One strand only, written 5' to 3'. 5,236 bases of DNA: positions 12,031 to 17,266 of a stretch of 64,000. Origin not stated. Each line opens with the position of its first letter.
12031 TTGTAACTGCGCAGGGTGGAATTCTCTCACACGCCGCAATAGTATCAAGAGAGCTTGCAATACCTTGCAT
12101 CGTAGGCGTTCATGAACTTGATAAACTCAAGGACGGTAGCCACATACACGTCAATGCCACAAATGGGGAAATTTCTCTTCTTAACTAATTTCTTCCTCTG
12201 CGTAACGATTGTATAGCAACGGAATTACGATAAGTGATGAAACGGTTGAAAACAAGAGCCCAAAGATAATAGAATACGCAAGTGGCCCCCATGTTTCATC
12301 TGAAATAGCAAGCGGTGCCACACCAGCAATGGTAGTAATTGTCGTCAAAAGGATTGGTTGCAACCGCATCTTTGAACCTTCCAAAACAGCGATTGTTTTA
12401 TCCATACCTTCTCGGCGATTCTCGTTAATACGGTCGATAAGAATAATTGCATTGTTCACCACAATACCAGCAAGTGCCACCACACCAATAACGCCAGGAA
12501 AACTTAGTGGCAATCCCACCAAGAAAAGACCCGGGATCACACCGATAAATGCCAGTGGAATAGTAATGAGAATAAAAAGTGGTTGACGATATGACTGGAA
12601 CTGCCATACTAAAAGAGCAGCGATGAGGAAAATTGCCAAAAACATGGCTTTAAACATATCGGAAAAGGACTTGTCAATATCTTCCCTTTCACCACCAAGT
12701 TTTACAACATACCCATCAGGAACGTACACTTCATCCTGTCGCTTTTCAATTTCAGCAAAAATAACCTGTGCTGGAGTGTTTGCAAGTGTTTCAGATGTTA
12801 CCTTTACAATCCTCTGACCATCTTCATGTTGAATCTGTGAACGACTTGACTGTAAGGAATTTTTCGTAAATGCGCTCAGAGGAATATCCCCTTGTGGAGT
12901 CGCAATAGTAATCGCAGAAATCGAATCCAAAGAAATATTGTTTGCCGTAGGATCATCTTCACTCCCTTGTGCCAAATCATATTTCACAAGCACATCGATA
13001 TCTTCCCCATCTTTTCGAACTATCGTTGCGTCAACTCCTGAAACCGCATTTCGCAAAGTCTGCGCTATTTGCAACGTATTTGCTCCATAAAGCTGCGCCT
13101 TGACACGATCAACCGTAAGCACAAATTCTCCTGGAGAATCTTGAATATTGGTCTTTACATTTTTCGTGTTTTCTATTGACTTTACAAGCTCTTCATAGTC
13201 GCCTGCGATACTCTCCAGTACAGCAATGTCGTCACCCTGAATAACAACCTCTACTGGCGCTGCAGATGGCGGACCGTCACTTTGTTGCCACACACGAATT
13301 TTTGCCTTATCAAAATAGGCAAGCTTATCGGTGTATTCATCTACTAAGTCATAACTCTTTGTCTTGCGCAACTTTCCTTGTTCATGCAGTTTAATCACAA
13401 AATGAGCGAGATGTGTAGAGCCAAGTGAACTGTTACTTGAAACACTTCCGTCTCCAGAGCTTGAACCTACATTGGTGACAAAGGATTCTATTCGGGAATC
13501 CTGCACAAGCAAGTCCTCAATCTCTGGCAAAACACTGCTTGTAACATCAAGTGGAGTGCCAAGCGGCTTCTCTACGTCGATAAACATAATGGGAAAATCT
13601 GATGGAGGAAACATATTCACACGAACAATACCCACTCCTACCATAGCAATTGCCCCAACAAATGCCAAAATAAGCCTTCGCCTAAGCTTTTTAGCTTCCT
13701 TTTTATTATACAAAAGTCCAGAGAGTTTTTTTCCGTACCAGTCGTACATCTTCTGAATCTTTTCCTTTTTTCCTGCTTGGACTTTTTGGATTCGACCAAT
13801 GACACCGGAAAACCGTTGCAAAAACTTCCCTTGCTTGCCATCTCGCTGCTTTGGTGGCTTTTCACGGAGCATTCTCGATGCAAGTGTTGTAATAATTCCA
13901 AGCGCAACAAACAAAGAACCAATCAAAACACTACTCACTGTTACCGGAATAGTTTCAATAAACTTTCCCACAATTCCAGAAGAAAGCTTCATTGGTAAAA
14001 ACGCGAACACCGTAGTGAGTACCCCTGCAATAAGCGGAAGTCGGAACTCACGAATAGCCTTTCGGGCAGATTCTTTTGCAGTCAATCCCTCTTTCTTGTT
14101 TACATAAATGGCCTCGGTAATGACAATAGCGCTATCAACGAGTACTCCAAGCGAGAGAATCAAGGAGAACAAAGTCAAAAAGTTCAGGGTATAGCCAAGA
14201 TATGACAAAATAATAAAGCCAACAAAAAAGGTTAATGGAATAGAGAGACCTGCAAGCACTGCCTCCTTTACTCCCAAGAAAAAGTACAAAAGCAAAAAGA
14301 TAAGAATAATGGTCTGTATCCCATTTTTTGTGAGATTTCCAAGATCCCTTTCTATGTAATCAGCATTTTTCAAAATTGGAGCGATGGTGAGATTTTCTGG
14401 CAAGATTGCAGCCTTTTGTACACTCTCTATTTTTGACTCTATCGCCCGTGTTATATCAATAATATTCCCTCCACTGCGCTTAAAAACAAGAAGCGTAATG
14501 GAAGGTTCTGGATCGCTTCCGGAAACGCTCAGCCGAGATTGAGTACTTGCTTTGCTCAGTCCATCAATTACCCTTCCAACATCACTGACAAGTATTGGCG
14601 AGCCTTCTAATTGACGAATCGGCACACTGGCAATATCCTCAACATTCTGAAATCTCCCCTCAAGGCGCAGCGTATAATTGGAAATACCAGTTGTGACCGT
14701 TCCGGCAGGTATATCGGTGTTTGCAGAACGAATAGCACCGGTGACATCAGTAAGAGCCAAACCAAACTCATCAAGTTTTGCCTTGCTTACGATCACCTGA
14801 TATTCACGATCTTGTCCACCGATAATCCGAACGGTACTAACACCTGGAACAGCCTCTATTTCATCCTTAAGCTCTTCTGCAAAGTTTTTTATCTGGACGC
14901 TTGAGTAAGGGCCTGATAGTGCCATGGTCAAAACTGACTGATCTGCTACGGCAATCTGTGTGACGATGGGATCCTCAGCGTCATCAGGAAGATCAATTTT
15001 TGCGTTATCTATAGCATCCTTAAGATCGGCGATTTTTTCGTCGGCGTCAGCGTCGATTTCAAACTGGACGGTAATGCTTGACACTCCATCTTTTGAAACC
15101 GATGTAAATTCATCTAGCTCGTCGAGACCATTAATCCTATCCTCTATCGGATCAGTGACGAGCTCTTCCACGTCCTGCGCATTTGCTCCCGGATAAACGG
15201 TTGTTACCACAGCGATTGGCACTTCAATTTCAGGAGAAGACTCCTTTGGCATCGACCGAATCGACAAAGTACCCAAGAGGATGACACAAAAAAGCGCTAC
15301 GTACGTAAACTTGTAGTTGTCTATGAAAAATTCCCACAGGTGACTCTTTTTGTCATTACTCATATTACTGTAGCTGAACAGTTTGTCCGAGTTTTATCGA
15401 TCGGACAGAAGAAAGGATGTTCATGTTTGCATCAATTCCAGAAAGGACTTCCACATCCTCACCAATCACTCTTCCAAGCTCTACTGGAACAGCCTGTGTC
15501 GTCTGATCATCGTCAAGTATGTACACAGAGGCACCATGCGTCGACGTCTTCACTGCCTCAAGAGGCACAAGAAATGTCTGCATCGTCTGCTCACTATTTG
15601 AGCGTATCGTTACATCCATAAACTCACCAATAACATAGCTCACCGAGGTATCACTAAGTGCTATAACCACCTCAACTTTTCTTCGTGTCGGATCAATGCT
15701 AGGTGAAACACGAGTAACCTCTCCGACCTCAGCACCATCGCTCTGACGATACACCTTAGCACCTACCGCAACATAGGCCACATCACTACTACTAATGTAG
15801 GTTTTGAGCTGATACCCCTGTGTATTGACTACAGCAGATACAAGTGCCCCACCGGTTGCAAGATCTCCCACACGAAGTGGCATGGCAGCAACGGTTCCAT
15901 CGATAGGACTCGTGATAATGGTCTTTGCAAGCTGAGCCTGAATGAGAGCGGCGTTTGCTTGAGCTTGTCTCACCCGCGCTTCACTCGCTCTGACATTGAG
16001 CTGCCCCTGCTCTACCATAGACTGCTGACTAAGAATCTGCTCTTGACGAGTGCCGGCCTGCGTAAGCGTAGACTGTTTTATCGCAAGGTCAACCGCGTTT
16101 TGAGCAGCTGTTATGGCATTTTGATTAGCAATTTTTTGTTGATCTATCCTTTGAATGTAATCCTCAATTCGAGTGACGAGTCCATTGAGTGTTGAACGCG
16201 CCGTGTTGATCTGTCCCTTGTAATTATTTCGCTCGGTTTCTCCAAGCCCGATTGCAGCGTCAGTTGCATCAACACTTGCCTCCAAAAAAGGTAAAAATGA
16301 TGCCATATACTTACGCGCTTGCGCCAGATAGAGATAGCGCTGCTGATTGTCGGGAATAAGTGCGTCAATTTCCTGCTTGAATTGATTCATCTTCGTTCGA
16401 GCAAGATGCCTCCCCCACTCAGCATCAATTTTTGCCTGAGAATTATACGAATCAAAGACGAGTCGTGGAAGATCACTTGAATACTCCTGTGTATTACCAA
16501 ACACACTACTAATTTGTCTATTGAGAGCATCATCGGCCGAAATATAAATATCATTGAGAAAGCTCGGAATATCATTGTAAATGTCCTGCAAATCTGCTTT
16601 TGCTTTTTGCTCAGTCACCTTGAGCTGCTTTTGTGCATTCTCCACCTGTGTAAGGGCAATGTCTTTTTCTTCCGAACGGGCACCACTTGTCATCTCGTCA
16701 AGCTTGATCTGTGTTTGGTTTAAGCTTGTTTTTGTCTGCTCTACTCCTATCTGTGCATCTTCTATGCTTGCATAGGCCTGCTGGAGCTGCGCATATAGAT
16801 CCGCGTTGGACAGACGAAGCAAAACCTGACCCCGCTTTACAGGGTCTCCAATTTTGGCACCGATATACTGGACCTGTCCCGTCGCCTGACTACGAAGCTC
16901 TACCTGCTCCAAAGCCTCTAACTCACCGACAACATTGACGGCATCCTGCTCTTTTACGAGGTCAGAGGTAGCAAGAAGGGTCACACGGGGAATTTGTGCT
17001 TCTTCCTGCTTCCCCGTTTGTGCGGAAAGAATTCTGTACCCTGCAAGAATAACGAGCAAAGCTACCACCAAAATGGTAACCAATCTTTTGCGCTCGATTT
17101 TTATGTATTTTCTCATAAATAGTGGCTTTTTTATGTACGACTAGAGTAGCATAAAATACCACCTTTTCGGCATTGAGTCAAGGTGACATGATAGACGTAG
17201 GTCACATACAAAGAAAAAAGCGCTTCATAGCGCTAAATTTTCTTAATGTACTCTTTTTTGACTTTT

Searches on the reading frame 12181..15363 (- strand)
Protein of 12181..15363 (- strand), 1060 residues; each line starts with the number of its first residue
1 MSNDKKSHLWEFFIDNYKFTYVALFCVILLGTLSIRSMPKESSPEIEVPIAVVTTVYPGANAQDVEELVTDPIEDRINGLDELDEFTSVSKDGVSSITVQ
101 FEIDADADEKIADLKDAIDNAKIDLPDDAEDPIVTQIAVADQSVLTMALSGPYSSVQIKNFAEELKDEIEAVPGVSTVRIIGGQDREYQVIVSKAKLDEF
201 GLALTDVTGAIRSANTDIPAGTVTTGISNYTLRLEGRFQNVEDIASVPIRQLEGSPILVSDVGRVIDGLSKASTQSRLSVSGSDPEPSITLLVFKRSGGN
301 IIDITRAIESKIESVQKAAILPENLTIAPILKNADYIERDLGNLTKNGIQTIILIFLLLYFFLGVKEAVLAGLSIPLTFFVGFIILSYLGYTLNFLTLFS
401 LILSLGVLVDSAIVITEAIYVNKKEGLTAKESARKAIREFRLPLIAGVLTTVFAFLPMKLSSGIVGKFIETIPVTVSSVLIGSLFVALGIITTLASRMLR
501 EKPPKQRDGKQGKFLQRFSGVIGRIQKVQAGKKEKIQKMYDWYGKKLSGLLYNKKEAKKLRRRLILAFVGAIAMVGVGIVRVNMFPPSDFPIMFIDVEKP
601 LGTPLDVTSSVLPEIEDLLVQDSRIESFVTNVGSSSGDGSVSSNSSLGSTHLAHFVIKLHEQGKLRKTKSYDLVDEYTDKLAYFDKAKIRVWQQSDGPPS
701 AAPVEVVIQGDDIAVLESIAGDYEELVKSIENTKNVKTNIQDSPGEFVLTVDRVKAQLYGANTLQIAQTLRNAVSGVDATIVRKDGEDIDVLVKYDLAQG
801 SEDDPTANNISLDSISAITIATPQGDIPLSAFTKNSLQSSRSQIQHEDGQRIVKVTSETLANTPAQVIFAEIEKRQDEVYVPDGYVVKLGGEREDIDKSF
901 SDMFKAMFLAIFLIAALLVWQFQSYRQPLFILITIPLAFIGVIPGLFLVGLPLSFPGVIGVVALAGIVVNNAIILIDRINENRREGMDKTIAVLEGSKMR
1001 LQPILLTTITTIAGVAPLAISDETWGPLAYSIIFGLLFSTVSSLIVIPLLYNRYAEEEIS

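Call 33: search_protein_families(library=ncbifam, proteins=[window:12181-15363:-], max_evalue=1e-10)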
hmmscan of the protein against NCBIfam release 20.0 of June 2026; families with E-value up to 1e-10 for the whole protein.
window:12181-15363:- (1060 aa): 15 families
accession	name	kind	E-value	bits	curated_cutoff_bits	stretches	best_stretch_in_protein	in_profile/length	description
NF033617.1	RND_permease_2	subfamily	5.4e-150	501.3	1250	1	19-1052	10-1005/1009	multidrug efflux RND transporter permease subunit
NF000282.2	RND_permease_1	subfamily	1.5e-124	417.1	1250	1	11-1051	2-1024/1029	multidrug efflux RND transporter permease subunit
TIGR00915.1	2A0602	subfamily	3.4e-111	372.9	940.35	1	11-1051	3-1025/1050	efflux RND transporter permease subunit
TIGR00914.1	2A0601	subfamily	2.9e-96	323.3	701.45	2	22-503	18-511/1051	CusA/CzcA family heavy metal efflux RND transporter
NF007842.1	PRK10555.1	equivalog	1.3e-83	281.5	1854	1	11-1050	3-1022/1036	multidrug efflux RND transporter permease AcrD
NF007133.0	PRK09579.1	equivalog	2e-78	264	1763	2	13-524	7-512/1017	multidrug efflux RND transporter permease subunit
NF007905.0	PRK10614.1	equivalog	7.9e-78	262.2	1774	2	12-512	6-503/1025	multidrug efflux RND transporter permease subunit MdtC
NF007798.0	PRK10503.1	equivalog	1.6e-73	247.8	1584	1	21-1052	24-1020/1040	MdtB/MuxB family multidrug efflux RND transporter permease subunit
NF007131.0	PRK09577.1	equivalog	2.2e-66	224.3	1768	1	11-1051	3-1019/1045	multidrug efflux RND transporter permease subunit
NF000037.1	RND_perm_OqxB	exception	3.4e-64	217.2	2200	1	11-522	5-520/1050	multidrug efflux RND transporter permease subunit OqxB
NF011706.2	PRK15127.1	equivalog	3e-62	210.8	2150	1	11-619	3-598/1049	multidrug efflux RND transporter permease subunit AcrB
TIGR00921.1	2A067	subfamily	1.1e-25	89.8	351.9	1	834-1050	120-342/733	hydrophobe/amphiphile efflux-3 (HAE3) family transporter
TIGR00916.1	2A0604s01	subfamily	3e-17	63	148.6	1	906-1044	90-231/231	SecD/SecF family protein translocase subunit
NF009583.0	PRK13024.1-3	subfamily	3.5e-13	48.5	721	0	902-1048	579-728/755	protein translocase subunit SecDF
TIGR00966.2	transloc_SecF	equivalog_domain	3.9e-11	43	160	1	841-1050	69-275/279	protein translocase subunit SecF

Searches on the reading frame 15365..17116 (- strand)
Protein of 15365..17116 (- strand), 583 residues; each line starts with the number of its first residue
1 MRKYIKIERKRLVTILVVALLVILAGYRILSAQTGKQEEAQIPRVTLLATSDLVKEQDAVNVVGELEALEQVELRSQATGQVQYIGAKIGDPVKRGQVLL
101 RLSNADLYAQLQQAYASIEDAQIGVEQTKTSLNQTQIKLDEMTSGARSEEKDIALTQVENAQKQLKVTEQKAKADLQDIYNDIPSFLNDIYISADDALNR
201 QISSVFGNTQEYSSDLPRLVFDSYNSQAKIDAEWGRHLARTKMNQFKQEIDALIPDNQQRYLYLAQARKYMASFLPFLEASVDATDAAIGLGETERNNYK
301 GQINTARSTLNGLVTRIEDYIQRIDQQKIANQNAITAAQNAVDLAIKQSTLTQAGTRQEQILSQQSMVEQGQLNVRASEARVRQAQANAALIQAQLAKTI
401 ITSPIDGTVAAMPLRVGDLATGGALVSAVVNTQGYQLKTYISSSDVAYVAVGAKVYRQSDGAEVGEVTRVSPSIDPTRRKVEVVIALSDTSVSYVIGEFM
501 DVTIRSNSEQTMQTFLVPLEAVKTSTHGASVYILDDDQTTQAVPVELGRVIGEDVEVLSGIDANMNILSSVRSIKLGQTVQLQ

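Call 33: search_protein_families(library=ncbifam, proteins=[window:15365-17116:-], max_evalue=1e-10)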
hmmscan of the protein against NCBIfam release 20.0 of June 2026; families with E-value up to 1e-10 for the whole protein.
window:15365-17116:- (583 aa): 5 families
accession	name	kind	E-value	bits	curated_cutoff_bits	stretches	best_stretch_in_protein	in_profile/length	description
TIGR01730.1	RND_mfp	subfamily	1.6e-40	139.1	94.9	2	310-581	43-320/322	efflux RND transporter periplasmic adaptor subunit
TIGR00999.1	8a0102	subfamily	3.6e-24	85.3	319.3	1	325-562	19-257/271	CzcB/NccB family metal efflux transporter periplasmic adaptor subunit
NF038010.1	ABC_adapt_DarC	equivalog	8e-15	54.5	450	1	354-569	184-402/417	darobactin export ABC transporter periplasmic adaptor subunit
TIGR01843.1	type_I_hlyD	subfamily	1.7e-11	43.8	208.65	0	227-456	90-330/422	HlyD family type I secretion periplasmic adaptor subunit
NF002939.0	PRK03598.1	equivalog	7.2e-11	41.8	393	0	300-483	107-293/332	secretion protein HlyD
